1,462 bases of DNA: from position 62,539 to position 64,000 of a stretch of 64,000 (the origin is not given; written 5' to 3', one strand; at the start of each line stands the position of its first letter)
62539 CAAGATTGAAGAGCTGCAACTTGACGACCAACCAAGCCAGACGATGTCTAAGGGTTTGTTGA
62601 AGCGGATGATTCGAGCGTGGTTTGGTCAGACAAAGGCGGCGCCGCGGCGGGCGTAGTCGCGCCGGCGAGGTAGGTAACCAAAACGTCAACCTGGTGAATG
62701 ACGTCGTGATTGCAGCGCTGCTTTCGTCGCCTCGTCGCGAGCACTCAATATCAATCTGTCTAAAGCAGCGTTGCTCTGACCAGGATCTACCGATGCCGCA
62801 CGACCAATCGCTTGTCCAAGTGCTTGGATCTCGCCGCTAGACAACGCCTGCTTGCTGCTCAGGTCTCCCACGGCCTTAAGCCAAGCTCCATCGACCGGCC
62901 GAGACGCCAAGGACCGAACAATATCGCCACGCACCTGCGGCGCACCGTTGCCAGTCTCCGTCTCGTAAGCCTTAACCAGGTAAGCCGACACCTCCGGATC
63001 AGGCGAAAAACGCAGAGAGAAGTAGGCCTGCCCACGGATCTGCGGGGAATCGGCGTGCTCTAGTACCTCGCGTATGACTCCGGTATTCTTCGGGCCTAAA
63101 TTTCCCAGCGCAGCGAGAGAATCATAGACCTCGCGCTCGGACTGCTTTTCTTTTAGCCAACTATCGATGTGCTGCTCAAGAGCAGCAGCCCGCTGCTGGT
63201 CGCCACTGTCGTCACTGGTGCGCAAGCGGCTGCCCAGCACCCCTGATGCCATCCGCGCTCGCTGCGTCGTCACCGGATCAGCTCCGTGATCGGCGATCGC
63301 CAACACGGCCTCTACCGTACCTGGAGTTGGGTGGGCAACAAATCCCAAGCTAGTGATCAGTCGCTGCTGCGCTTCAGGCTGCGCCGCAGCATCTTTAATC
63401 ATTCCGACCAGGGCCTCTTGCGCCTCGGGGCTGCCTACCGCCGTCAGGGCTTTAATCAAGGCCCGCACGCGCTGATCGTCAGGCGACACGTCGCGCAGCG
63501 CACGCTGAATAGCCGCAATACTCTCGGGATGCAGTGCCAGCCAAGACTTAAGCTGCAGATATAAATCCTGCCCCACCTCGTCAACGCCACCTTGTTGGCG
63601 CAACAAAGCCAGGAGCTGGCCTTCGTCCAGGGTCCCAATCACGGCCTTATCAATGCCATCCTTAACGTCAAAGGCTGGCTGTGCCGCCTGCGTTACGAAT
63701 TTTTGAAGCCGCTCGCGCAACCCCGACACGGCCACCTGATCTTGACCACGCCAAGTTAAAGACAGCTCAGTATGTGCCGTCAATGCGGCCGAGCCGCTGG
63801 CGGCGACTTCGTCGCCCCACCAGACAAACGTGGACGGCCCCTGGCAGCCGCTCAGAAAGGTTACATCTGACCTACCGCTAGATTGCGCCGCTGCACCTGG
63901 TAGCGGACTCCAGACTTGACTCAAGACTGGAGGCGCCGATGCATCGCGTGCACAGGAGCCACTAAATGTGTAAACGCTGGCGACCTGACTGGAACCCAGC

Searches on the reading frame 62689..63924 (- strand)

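Call 78: search_protein_families(library=pfam, proteins=[window:62689-63924:-], max_evalue=1e-8)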
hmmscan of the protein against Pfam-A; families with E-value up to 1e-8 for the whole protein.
window:62689-63924:- (412 aa): 1 family
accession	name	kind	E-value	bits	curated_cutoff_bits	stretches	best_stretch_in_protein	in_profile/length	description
PF13646.12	HEAT_2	-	7.7e-10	39.4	27.7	0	140-226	6-86/88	HEAT repeats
